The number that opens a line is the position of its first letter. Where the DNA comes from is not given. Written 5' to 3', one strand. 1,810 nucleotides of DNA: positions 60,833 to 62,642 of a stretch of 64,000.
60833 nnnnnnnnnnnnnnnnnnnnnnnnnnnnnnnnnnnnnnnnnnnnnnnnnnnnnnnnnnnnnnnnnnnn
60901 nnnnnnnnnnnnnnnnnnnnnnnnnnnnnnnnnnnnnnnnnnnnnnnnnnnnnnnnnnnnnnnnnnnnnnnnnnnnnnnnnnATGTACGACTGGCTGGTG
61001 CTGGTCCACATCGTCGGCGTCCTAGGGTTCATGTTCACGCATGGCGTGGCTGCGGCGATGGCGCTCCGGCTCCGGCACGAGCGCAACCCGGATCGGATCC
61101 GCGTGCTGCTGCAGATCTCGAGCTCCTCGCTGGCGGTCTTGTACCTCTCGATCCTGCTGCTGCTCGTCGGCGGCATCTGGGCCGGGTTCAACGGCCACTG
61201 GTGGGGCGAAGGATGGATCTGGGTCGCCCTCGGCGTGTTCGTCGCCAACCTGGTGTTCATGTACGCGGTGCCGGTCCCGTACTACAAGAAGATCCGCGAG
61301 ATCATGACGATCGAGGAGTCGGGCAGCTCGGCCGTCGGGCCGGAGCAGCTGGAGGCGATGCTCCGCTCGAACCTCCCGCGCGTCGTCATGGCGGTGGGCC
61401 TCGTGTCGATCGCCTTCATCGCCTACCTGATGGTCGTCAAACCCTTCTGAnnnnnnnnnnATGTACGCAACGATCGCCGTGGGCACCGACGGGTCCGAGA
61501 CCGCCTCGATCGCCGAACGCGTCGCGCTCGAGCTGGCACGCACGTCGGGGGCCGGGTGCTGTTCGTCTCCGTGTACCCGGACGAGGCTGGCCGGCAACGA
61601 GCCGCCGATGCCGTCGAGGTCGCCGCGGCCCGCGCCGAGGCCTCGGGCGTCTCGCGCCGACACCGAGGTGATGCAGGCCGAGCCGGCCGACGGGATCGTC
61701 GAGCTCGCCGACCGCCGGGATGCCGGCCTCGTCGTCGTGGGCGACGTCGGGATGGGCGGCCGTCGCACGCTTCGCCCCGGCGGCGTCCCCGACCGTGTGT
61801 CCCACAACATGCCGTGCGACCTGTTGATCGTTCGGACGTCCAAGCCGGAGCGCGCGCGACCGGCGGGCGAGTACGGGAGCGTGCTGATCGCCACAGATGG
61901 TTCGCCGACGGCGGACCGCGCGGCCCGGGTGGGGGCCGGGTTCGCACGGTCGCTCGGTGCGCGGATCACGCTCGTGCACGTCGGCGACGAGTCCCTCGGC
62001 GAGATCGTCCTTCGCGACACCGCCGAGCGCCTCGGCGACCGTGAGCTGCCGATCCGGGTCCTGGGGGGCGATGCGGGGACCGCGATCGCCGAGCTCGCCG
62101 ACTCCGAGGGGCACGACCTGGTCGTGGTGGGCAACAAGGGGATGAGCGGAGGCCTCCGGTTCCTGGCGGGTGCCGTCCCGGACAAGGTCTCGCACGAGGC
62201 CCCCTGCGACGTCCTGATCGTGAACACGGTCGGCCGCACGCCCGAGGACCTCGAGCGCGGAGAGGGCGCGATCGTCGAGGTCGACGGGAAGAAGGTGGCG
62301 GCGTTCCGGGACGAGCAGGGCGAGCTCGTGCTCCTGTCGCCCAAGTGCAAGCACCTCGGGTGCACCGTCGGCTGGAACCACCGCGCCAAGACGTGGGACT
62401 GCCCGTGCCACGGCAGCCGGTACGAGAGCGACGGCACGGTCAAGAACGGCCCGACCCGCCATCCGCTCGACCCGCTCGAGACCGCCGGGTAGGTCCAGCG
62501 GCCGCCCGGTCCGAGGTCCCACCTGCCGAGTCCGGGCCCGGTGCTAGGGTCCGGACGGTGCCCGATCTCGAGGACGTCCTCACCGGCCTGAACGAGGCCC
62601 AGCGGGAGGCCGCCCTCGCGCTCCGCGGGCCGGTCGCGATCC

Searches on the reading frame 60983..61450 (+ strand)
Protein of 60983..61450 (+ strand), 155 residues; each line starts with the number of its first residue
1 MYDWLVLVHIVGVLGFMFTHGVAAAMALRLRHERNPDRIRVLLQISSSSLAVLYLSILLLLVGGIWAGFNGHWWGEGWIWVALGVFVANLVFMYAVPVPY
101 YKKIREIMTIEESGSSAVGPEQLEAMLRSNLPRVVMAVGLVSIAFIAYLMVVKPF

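Call 3: search_protein_families(library=pfam, proteins=[window:60983-61450:+], max_evalue=0.1)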
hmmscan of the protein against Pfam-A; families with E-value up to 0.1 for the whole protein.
window:60983-61450:+ (155 aa): 1 family
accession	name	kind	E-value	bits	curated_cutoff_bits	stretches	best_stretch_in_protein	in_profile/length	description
PF10027.14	DUF2269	-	9.7e-09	35.9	28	1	5-154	3-150/150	Predicted integral membrane protein (DUF2269)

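Call 4: search_protein_families(library=ncbifam, proteins=[window:60983-61450:+], max_evalue=0.1)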
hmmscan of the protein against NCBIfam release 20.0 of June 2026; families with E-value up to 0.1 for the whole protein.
window:60983-61450:+ (155 aa): 1 family
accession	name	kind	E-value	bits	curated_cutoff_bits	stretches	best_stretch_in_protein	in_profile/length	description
NF041635.1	STM3941_fam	subfamily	0.054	13.4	40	0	50-110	5-65/157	STM3941 family protein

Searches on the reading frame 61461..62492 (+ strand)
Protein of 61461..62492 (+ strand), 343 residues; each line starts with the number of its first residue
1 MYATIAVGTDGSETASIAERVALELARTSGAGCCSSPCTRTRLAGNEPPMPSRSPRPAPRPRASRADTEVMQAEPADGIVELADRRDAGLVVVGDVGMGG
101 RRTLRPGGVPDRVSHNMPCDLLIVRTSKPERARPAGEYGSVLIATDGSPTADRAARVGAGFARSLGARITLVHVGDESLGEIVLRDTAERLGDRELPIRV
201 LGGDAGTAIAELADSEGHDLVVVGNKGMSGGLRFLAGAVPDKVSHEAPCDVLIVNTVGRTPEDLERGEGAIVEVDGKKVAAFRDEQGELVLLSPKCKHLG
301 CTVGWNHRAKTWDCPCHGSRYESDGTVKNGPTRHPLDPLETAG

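Call 3: search_protein_families(library=pfam, proteins=[window:61461-62492:+], max_evalue=0.1)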
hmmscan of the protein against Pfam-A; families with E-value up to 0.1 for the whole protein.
window:61461-62492:+ (343 aa): 2 families
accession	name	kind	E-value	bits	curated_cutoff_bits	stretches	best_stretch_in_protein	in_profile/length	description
PF00582.32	Usp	-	1.7e-38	132.8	24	3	186-254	72-140/141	Universal stress protein family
PF00355.32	Rieske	-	5.8e-13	49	20.3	1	261-336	8-84/88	Rieske [2Fe-2S] domain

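Call 4: search_protein_families(library=ncbifam, proteins=[window:61461-62492:+], max_evalue=0.1)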
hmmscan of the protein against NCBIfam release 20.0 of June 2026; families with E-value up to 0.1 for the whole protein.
window:61461-62492:+ (343 aa): 8 families
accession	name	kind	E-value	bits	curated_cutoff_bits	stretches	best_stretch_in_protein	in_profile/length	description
NF010001.0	PRK13474.1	subfamily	3.6e-15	55.7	154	1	293-337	104-148/178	cytochrome b6-f complex iron-sulfur subunit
NF045928.1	Cytb6fFeSPetC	equivalog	3.7e-15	55.8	250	1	292-337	104-149/179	cytochrome b6-f complex iron-sulfur subunit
TIGR01416.1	Rieske_proteo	equivalog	7.7e-10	39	97.4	1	281-336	101-160/176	ubiquinol-cytochrome c reductase iron-sulfur subunit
NF008380.0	PRK11175.1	equivalog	6.9e-07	28.5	227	1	67-128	242-303/313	universal stress protein UspE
TIGR02694.1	arsenite_ox_S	equivalog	8e-05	22.5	95.65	1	278-324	40-86/129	arsenate reductase (azurin) small subunit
NF041174.1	SDX_Thmprot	equivalog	0.00057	20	170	1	264-339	11-88/109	sulredoxin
NF050121.1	bc1_QcrA_actin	exception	0.0019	17.8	275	1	288-339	239-293/319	cytochrome bc1 complex Rieske iron-sulfur subunit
NF042948.2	3PPDioc_HcaC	equivalog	0.035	14.4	150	1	262-321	10-70/105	3-phenylpropionate/cinnamic acid dioxygenase ferredoxin subunit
